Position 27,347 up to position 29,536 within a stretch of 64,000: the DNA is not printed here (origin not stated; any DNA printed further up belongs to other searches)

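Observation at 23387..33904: GC-richer 10.5 kb operon: Rep_trans + helicase + membrane ATPase + three proteins with signal peptide, C-terminal TM and basic tail, and no T4SS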

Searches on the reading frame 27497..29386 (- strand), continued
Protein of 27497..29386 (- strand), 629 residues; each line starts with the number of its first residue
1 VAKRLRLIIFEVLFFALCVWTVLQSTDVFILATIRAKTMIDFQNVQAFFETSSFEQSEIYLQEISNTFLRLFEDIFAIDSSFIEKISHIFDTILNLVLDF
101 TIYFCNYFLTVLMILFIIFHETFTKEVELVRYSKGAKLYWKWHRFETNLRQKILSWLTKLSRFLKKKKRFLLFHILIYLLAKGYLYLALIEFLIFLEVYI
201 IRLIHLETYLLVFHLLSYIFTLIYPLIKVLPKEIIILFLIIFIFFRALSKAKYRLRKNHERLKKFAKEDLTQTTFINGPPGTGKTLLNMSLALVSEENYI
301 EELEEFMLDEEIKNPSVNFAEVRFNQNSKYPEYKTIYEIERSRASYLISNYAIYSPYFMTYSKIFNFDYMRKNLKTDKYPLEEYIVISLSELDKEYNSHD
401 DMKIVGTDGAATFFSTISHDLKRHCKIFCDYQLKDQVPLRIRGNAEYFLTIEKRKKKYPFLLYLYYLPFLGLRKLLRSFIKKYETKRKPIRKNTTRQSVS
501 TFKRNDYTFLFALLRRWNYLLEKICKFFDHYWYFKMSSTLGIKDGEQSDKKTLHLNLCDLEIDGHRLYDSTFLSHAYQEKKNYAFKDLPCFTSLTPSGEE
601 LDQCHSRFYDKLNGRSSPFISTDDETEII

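Call 50: search_protein_representatives(alignment_id=A1)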
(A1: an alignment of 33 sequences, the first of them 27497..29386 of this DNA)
Query: 33 sequences, 637 profile positions. Proteins with E-value up to 0.001 (for the whole library): 166; up to 1e-10: 92; up to 1e-30: 57. The best 150 are listed.
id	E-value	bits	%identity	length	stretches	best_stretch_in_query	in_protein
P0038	4.7e-283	956.7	-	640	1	1-637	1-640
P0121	1.3e-147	509.3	-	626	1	69-632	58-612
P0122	4.0e-147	507.7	-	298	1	342-622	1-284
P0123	1.9e-144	498.8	-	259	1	189-447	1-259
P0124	1.2e-128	446.6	-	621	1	60-633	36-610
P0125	4.9e-121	421.5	-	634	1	32-628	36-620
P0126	1.1e-120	420.4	-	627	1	5-611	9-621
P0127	3.1e-115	402.3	-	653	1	7-627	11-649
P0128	1.0e-107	377.5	-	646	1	49-617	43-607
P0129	1.3e-106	373.8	-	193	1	290-474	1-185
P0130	1.2e-105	370.6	-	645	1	1-617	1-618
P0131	2.1e-105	369.9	-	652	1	4-628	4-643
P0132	2.9e-104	366.1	-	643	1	13-623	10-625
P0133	5.3e-104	365.2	-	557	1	103-617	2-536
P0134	1.4e-101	357.2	-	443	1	211-619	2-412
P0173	5.4e-35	137.2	-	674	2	308-619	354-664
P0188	2.2e-21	92.3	-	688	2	290-628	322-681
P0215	9.0e-10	53.9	-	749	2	181-326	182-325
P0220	1.0e-08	50.5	-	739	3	113-323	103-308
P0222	1.3e-08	50.1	-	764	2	101-329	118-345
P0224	1.4e-08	50.0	-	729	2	29-339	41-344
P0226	1.9e-08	49.5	-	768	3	87-337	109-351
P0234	1.0e-07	47.2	-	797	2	93-340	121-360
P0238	5.3e-07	44.8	-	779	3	3-345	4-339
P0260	2.1e-05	39.5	-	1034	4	43-179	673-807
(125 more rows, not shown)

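Call 51: search_protein_families(library=pfam, proteins=[P0215, P0220, P0222, P0224, P0226, P0234, P0238, P0260, P0188, P0173], max_evalue=0.01)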
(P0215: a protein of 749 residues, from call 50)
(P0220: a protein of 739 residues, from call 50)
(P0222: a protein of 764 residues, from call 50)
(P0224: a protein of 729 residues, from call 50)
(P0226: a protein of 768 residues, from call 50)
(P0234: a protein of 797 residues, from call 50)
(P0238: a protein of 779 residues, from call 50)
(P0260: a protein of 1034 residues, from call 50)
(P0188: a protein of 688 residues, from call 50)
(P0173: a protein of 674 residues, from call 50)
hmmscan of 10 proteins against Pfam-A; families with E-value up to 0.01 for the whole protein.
P0215 (749 aa): 0 families

P0220 (739 aa): 0 families

P0222 (764 aa): 0 families

P0224 (729 aa): 0 families

P0226 (768 aa): 0 families

P0234 (797 aa): 0 families

P0238 (779 aa): 0 families

P0260 (1034 aa): 8 families
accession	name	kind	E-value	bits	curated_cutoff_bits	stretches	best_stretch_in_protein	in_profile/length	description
PF10145.14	PhageMin_Tail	-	3.5e-58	197.2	33.2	1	100-298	2-201/201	Phage-related minor tail protein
PF12699.13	phiKZ_IP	-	5.7e-11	42.7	27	0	609-639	94-124/387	phiKZ-like phage internal head proteins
PF07464.16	ApoLp-III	-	6.9e-11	42.9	36.3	0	798-891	18-110/146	Apolipophorin-III precursor (apoLp-III)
PF04513.17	Baculo_PEP_C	-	2.2e-10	41.2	38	1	793-914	22-138/140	Baculovirus polyhedron envelope protein, PEP, C terminus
PF04740.18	LXG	-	0.00012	22.4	26.5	0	670-711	46-87/202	LXG domain of WXG superfamily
PF06103.16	DUF948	-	0.00077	20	37.2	0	9-71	23-84/89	Bacterial protein of unknown function (DUF948)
PF01618.21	MotA_ExbB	-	0.0023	18.1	22.9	0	383-453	38-108/127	MotA/TolQ/ExbB proton channel family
PF10157.14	BORCS6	-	0.0049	17.5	35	0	4-37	10-43/101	BLOC-1-related complex sub-unit 6 C-terminal helix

P0188 (688 aa): 0 families

P0173 (674 aa): 0 families
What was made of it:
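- Tried and rejected: One hit (P0260) is a tape-measure protein matched through helical bias and was discarded (call 51).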

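Call 53: find_encoding_contigs(protein=P0222, flank=10000, max_places=3)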
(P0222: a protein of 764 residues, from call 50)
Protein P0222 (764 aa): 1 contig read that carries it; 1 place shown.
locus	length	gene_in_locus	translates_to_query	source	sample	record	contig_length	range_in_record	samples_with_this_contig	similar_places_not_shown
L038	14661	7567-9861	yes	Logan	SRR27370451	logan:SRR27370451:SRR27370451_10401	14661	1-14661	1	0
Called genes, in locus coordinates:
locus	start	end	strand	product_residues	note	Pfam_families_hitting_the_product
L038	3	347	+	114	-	?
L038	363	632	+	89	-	-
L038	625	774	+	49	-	-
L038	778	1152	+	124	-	-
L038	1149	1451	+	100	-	-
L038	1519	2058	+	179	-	-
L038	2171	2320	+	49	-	-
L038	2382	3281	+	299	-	PF02368:Big_2 (weak)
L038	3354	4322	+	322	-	-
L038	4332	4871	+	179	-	-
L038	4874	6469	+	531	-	-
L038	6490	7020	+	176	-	-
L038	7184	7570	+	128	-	-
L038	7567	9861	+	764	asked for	-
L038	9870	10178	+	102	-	PF12961:DUF3850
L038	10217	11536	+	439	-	PF02486:Rep_trans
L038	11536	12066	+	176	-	-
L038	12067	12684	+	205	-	PF00589:Phage_integrase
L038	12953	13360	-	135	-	-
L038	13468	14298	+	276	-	PF02086:MethyltransfD12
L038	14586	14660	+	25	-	?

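Call 65: find_encoding_contigs(protein=P0041, flank=10000, max_places=6)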
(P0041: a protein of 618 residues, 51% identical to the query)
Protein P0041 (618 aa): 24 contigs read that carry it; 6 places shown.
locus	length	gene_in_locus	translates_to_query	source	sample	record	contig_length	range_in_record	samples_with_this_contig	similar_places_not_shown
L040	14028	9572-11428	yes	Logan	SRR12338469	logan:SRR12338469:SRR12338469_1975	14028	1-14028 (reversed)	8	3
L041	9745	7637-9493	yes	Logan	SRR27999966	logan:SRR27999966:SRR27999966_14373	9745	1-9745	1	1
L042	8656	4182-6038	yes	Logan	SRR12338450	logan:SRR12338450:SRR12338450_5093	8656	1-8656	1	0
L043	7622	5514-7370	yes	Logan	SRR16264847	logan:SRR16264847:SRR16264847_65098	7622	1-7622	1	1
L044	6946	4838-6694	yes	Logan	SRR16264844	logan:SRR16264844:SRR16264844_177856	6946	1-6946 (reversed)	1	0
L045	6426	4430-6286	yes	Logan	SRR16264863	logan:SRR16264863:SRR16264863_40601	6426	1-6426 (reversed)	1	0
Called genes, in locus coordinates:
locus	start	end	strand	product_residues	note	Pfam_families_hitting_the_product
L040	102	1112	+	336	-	PF25084:LbH_EIF2B (faint), PF25087:GMPPB_C (faint), PF00132:Hexapep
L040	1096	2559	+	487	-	-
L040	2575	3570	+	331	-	PF00132:Hexapep (faint)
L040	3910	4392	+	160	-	PF08281:Sigma70_r4_2, PF04545:Sigma70_r4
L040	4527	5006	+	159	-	-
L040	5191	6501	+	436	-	-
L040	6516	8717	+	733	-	-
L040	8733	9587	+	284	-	-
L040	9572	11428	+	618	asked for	-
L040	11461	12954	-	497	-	-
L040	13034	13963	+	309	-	PF14659:Phage_int_SAM_3, PF00589:Phage_integrase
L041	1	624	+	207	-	?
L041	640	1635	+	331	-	PF00132:Hexapep (faint)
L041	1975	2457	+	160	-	PF08281:Sigma70_r4_2, PF04545:Sigma70_r4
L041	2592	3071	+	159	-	-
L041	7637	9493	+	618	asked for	-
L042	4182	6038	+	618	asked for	-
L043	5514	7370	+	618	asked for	-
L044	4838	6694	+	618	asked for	-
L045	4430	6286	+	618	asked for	-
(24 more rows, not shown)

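Call 66: find_encoding_contigs(protein=P0061, flank=10000, max_places=5)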
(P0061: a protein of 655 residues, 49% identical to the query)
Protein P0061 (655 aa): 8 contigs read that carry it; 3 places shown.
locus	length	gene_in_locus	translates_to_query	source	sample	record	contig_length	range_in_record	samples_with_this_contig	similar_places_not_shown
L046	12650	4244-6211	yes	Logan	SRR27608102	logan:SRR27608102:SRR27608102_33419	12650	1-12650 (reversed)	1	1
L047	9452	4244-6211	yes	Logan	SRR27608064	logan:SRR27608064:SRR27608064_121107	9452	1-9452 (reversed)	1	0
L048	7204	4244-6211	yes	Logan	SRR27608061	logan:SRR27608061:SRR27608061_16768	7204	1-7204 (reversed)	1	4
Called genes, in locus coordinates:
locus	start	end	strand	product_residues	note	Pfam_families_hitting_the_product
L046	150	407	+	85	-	-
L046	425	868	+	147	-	-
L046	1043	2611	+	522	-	-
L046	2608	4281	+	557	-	-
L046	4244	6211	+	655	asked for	-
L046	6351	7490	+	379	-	PF18106:Rol_Rep_N (weak), PF02486:Rep_trans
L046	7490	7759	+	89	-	-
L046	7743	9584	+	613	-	PF00580:UvrD-helicase, PF13245:AAA_19, PF13604:AAA_30 (faint), PF01443:Viral_helicase1 (faint), PF13087:AAA_12 (faint), PF13361:UvrD_C, PF13538:UvrD_C_2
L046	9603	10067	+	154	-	-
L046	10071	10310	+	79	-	-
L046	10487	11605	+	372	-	-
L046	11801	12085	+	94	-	-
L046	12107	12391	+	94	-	-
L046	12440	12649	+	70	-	?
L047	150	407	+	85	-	-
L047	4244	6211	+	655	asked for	-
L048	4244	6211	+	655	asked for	-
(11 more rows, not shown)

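Call 67: predict_structure(alignment_id=A4)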
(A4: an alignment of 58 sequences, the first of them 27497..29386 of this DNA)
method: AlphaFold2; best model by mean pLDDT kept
length: 629 residues; sequences in the alignment: 58
mean_pLDDT: 90.6   pTM: 0.81
mean pLDDT of the five models: 90.6, 90.2, 90.1, 88.9, 77.7
residues with pLDDT >= 90: 438; 70-90: 166; 50-70: 18; < 50: 7
segments of 3 or more residues with pLDDT < 50: 624-629
pLDDT, mean of each block of 10 residues (from residue 1): 89 96 95 93 88 81 83 66 75 86 91 93 94 95 94 95 93 95 95 95 93 89 89 88 96 97 97 94 95 98 96 94 82 91 93 95 94 86 96 88 80 92 96 90 93 96 96 96 95 94 95 96 96 97 90 96 91 88 89 92 86 68 46
secondary structure, 60 per line:
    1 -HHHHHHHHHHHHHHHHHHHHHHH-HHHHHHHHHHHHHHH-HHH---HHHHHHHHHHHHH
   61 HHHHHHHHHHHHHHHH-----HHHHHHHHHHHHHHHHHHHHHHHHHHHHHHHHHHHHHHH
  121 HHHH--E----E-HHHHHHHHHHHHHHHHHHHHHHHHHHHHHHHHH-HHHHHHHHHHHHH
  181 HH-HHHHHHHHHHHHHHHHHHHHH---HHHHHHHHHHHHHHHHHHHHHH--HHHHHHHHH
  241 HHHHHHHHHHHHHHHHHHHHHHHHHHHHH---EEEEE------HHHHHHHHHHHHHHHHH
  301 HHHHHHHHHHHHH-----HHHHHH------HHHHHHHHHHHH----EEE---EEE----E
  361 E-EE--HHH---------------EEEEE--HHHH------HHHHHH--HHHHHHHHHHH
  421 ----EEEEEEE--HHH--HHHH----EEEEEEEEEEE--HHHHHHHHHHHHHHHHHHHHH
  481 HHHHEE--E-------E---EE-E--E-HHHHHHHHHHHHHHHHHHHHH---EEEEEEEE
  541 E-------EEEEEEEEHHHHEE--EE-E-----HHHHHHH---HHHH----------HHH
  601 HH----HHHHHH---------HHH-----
elements in order: H2-24 H26-40 H48-76 H82-124 H134-166 H168-182 H184-204 H208-229 H232-269 E273-277 H284-313 H319-324 H331-342 E347-349 E353-355 E385-389 H392-395 H402-407 H410-420 E425-431 H439-442 E447-457 H460-484 H509-529 E533-541 E549-556 H557-560 H574-580 H584-587 H598-602 H607-612
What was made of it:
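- The AF2 model built on a 58-sequence alignment has pLDDT 90.6 (call 67).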

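Call 70: fold_search(model_id=the predicted structure, library=pdb)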
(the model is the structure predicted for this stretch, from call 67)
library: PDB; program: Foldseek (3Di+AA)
matches with E <= 10: 841; with E <= 0.001: 0
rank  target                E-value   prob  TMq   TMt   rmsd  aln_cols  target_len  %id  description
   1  3bh0                  3.0e-03  0.99  0.13  0.26  13.5       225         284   13  ATPase Domain of G40P (released 2007-12-25)
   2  3eih_C                3.5e-03  0.91  0.15  0.27  24.7       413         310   12  Crystal structure of S.cerevisiae Vps4 in the presence of ATPgammaS (released 2008-09-30)
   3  5uie_E                4.4e-03  0.91  0.16  0.28  23.1       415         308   10  Vps4-Vta1 complex (released 2017-04-12)
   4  5uie_F                5.1e-03  0.91  0.15  0.28  24.3       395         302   12  Vps4-Vta1 complex (released 2017-04-12)
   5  4kfr_C                5.4e-03  0.99  0.17  0.43  15.5       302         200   12  Structure of the genome packaging NTPase B204 from Sulfolobus turreted icosahedral virus 2 in complex with sulfate (released 2013-05-22)
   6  4kfs_A                6.0e-03  1.00  0.15  0.41   9.5       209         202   12  Structure of the genome packaging NTPase B204 from Sulfolobus turreted icosahedral virus 2 in complex with AMP (released 2013-05-22)
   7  4kfu_C                7.0e-03  1.00  0.15  0.40   8.6       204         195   12  Structure of the genome packaging NTPase B204 from Sulfolobus turreted icosahedral virus 2 in complex with AMPPCP (released 2013-05-22)
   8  4kfu_A                7.4e-03  0.99  0.17  0.44  15.1       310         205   10  Structure of the genome packaging NTPase B204 from Sulfolobus turreted icosahedral virus 2 in complex with AMPPCP (released 2013-05-22)
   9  4kfu_D                7.8e-03  0.99  0.14  0.39  11.3       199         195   12  Structure of the genome packaging NTPase B204 from Sulfolobus turreted icosahedral virus 2 in complex with AMPPCP (released 2013-05-22)
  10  2qp9                  8.3e-03  0.99  0.13  0.26  14.7       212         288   13  Crystal Structure of S.cerevisiae Vps4 (released 2007-10-09)
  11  4kft_C                8.7e-03  0.99  0.15  0.38  10.2       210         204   11  Structure of the genome packaging NTPase B204 from Sulfolobus turreted icosahedral virus 2 in complex with ATP-gammaS (released 2013-05-22)
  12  8thb_C                9.2e-03  1.00  0.15  0.26   6.9       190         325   14  Structure of the Saccharomyces cerevisiae PCNA clamp unloader Elg1-RFC complex (released 2024-05-22)
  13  5uie_A                9.2e-03  0.80  0.15  0.27  23.6       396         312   13  Vps4-Vta1 complex (released 2017-04-12)
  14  4kfr_A                1.0e-02  1.00  0.15  0.39   8.6       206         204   11  Structure of the genome packaging NTPase B204 from Sulfolobus turreted icosahedral virus 2 in complex with sulfate (released 2013-05-22)
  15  8u7t_E                1.3e-02  0.94  0.14  0.17  16.6       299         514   12  Substrate-bound Cdc48, Class 1 (released 2024-11-06)
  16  2r2a_A                1.3e-02  1.00  0.17  0.49   8.7       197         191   13  Crystal structure of N-terminal domain of zonular occludens toxin from Neisseria meningitidis (released 2007-09-04)
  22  2r2a_B                1.7e-02  1.00  0.17  0.47   8.5       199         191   12  Crystal structure of N-terminal domain of zonular occludens toxin from Neisseria meningitidis (released 2007-09-04)
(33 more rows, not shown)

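Call 71: fold_search(model_id=the predicted structure, library=viral)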
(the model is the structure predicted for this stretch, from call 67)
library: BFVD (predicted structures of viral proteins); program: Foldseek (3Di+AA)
matches with E <= 10: 595; with E <= 0.001: 11
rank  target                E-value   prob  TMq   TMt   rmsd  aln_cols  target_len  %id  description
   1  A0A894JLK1            2.2e-06  1.00  0.28  0.60   6.9       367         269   12  (no name in the UniProt tables at hand)
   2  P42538                1.8e-05  1.00  0.24  0.44  19.8       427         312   16  Uncharacterized 37.2 kDa protein [Acholeplasma phage L2]
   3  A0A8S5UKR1            5.2e-05  1.00  0.17  0.51  15.6       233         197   14  Zonular occludens toxin [Inoviridae sp. ct4fI15]
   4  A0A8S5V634            6.1e-05  1.00  0.17  0.48   6.2       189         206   15  Zonular occludens toxin [Inoviridae sp. ctDDr4]
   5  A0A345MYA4            1.4e-04  1.00  0.23  0.52   9.1       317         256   11  (no name in the UniProt tables at hand)
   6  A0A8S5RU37            2.0e-04  1.00  0.16  0.29  24.3       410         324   11  Zonular occludens toxin [Inoviridae sp. ctjYd14]
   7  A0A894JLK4            4.6e-04  1.00  0.17  0.47  18.5       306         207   13  (no name in the UniProt tables at hand)
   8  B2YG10                5.7e-04  0.91  0.16  0.19  36.1       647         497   12  Putative vacuolar sorting ATPase [Musca hytrovirus(isolate Musca domestica/United States/Boucias/-)]
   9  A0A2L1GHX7            7.4e-04  1.00  0.16  0.36  21.4       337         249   12  (no name in the UniProt tables at hand)
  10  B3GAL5                8.2e-04  1.00  0.20  0.56  17.2       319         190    9  AMDV2_16 [uncultured virus]
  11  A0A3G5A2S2            8.7e-04  0.99  0.17  0.30  22.5       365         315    8  Packaging ATPase [Gaeavirus sp.]
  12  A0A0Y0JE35            1.6e-03  0.69  0.14  0.16  32.8       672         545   13  Cell division protein 48-like protein [Glossina hytrovirus (isolate Glossina pallidipes/Ethiopia/Seibersdorf/-)]
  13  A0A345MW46            1.6e-03  0.99  0.16  0.25  16.8       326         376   12  (no name in the UniProt tables at hand)
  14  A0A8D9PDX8            1.7e-03  0.98  0.13  0.25  17.6       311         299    9  NTPase [Corticoviridae sp.]
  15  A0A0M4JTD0            2.0e-03  0.99  0.18  0.28  23.7       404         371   10  (no name in the UniProt tables at hand)
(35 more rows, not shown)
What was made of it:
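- Closest known: Inoviruses with Zot/pI ATPase and Rep_trans. Same: Zot proteins are top fold matches (calls 70, 71).
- Closest known: Tn916/ICEBs1-type conjugative elements. Different: The ATPase fold points to Zot/L2 (call 71).
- #3, #4, #6 and #20: inovirus Zot proteins, E 5e-5 to 4e-3 (call 71) Its best fold matches are viral assembly ATPases (call 71). Its fold is that of a virion-assembly ATPase (call 71).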

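Call 81: search_protein_families(library=phrogs, alignment_id=A4, max_evalue=1)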
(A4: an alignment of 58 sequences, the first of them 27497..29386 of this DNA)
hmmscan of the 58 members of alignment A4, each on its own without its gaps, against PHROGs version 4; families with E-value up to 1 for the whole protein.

A. member 1, window:27497-29386:- (629 aa): 5 families
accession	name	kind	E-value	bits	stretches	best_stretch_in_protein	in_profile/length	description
phrog_3757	-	unknown function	0.0055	17.2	1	254-292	110-147/367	-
phrog_170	-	other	0.0078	16.7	1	257-293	78-112/323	PhoH-like phosphate starvation-inducible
phrog_3462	-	moron, auxiliary metabolic gene and host takeover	0.021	15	1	256-303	151-198/346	nicotinamide-nucleotide adenylyltransferase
phrog_168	-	DNA, RNA and nucleotide metabolism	0.062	14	1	258-300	29-71/314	clamp loader of DNA polymerase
phrog_11838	-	DNA, RNA and nucleotide metabolism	0.24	11.5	0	264-292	35-61/420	clamp loader of DNA polymerase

B. families by the number of members that match (of 58 scanned): 66 families (the first 25 are shown)
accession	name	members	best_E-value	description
phrog_170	-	12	0.0078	PhoH-like phosphate starvation-inducible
phrog_3757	-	9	0.003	-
phrog_168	-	4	0.0021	clamp loader of DNA polymerase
phrog_249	-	4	0.091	porphyrin biosynthesis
phrog_11838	-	3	0.024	clamp loader of DNA polymerase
phrog_25411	-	3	0.15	-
phrog_50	-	2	0.0046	DnaC-like helicase loader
phrog_2107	-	2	0.036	thymidylate kinase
phrog_21999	-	2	0.096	-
phrog_15321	-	2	0.098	-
phrog_5482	-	2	0.16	-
phrog_33399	-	1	0.0015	-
phrog_32024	-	1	0.0019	-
phrog_14322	-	1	0.0022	-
phrog_11546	-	1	0.0041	-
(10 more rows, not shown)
